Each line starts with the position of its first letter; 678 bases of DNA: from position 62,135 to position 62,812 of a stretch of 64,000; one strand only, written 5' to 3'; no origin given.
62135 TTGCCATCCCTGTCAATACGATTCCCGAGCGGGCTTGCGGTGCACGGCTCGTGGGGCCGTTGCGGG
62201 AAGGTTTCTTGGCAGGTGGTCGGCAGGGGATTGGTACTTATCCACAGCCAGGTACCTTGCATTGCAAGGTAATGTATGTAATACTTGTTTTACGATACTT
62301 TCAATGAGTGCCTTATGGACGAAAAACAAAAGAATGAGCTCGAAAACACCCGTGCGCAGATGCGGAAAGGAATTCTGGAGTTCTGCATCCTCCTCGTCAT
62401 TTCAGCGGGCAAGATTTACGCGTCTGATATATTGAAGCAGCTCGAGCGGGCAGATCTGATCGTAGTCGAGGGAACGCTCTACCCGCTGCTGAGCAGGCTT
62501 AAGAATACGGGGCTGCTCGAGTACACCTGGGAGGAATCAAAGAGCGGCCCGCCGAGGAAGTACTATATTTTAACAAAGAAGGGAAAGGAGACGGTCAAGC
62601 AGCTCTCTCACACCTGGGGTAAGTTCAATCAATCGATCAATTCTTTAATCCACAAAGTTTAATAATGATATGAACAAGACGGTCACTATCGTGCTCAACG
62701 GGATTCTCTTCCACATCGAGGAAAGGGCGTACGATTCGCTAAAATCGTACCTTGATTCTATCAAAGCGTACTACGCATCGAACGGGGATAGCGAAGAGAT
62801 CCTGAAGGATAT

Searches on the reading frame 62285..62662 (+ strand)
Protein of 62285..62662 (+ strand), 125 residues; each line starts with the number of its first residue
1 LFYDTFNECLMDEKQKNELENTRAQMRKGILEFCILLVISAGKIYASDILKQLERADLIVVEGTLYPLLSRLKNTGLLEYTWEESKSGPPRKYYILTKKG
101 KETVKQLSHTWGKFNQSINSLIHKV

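Call 71: search_protein_families(library=pfam, proteins=[window:62285-62662:+], max_evalue=0.00001)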
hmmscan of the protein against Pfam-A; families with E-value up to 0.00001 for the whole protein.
window:62285-62662:+ (125 aa): 1 family
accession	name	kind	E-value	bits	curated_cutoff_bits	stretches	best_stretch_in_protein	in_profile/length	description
PF03551.20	PadR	-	4.9e-18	65.3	27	1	35-105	1-74/75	Transcriptional regulator PadR-like family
